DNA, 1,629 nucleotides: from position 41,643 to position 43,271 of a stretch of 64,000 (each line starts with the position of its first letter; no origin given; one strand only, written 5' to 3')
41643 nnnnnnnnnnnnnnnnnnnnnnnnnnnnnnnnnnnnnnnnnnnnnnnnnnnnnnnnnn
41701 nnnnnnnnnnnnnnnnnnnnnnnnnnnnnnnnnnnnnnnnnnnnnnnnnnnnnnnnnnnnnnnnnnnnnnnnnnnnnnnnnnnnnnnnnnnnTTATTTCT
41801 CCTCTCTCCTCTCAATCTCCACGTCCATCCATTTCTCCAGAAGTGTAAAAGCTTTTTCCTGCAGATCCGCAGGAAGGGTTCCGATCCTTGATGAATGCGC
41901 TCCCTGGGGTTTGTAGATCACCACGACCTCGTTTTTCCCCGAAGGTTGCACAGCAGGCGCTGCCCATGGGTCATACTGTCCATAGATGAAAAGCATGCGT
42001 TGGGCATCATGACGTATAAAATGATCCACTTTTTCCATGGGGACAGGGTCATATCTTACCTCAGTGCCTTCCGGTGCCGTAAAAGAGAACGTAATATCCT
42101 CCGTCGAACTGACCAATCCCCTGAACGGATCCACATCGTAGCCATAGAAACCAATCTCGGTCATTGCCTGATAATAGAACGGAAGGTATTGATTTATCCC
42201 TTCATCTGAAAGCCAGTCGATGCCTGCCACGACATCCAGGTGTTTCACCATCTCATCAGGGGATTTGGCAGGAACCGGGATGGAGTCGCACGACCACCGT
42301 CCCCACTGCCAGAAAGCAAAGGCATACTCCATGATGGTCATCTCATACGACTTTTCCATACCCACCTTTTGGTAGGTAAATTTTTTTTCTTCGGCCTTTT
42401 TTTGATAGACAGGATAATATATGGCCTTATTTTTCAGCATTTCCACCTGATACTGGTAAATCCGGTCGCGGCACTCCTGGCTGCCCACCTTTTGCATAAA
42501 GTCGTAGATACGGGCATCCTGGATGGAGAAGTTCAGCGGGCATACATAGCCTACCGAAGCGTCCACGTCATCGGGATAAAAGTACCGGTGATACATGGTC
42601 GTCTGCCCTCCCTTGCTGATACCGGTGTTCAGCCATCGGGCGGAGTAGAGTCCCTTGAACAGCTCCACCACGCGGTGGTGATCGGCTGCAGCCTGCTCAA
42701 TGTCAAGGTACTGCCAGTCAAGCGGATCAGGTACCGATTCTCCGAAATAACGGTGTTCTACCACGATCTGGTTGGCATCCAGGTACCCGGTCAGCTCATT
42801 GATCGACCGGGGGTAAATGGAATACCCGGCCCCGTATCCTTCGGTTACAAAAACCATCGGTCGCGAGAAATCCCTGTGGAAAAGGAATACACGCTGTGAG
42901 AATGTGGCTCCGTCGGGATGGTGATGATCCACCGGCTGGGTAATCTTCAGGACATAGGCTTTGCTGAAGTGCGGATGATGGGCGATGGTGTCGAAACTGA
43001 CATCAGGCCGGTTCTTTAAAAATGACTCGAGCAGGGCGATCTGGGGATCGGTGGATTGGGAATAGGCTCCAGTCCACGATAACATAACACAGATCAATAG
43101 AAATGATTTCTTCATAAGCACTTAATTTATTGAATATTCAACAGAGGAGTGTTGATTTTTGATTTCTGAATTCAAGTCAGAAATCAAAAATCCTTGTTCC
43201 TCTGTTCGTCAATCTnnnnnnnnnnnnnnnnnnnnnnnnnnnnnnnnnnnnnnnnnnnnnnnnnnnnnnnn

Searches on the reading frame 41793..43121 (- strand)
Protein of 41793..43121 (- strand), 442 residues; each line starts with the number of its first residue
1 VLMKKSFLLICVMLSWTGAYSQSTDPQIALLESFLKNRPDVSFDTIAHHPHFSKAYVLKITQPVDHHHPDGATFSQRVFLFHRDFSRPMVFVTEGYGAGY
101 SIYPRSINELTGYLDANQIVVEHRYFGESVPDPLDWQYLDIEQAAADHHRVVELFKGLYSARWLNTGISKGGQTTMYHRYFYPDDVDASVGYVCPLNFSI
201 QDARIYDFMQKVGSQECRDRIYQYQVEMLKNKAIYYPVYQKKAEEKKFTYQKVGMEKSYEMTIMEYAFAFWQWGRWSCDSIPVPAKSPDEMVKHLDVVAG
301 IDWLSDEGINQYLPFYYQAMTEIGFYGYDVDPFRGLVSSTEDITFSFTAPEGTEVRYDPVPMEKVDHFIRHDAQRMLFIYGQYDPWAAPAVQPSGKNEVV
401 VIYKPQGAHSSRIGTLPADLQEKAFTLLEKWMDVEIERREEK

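Call 3: search_protein_families(library=pfam, proteins=[window:41793-43121:-])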
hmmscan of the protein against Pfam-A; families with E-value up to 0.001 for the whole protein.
window:41793-43121:- (442 aa): 2 families
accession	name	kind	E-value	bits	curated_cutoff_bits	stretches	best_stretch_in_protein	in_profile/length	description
PF05576.17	Peptidase_S37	-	3.6e-75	253.8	27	1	54-435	30-414/448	PS-10 peptidase S37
PF05577.18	Peptidase_S28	-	3.5e-15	56.2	25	1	62-223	1-178/434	Serine carboxypeptidase S28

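Call 4: search_protein_families(library=ncbifam, proteins=[window:41793-43121:-])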
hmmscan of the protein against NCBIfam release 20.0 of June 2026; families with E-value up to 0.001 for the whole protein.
window:41793-43121:- (442 aa): 0 families
